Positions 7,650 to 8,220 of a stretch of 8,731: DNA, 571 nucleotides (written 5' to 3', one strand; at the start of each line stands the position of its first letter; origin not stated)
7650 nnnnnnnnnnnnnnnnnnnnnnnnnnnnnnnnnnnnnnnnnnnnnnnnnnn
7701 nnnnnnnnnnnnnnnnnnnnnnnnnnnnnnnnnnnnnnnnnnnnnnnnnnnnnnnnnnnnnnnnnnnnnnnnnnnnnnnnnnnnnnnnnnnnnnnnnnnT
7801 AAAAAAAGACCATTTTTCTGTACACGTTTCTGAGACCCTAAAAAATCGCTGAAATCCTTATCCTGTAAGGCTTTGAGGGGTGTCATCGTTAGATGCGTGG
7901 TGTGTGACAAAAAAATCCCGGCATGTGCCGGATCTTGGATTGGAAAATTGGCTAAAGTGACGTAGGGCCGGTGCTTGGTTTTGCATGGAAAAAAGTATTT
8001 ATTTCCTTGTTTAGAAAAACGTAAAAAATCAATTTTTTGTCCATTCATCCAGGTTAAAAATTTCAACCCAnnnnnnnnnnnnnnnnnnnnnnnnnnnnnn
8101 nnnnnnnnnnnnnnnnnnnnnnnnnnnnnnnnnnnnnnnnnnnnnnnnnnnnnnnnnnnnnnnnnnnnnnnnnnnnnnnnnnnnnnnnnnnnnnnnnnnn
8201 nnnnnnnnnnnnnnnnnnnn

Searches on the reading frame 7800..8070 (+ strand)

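Call 85: search_protein_families(library=ncbifam, proteins=[L006:836-1222:-], max_evalue=1)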
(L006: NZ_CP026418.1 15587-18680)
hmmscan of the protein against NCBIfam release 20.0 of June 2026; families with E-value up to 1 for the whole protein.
L006:836-1222:- (128 aa): 5 families
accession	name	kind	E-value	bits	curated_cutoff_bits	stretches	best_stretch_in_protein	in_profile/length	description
NF006384.0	PRK08628.1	equivalog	0.015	14.6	307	1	26-115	56-143/258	SDR family oxidoreductase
NF052481.1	FucosDh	equivalog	0.023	14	300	1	33-116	60-144/257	L-fucose dehydrogenase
NF007030.0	PRK09496.1-1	equivalog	0.052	12.2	371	1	14-82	227-294/458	Trk system potassium transporter TrkA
NF048017.1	antitoxin_RelB_like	equivalog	0.092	13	50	1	10-43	1-34/70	type II toxin-antitoxin system RelB family antitoxin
NF010254.0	PRK13700.1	subfamily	0.1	11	1221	1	21-67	307-353/735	F-type conjugal transfer protein TraD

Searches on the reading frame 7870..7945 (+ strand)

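Call 62: search_protein_families(library=pfam, proteins=[L011:6127-6597:-], max_evalue=1)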
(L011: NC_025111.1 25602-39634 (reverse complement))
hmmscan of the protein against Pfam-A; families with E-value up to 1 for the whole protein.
L011:6127-6597:- (156 aa): 0 families

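Call 85: search_protein_families(library=ncbifam, proteins=[L011:6127-6597:-], max_evalue=1)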
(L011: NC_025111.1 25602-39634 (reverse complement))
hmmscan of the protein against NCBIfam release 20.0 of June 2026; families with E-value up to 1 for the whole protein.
L011:6127-6597:- (156 aa): 1 family
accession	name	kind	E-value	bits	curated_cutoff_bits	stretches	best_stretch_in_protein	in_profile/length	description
NF009931.0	PRK13394.1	subfamily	0.0074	15.8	340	1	11-79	190-257/262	3-hydroxybutyrate dehydrogenase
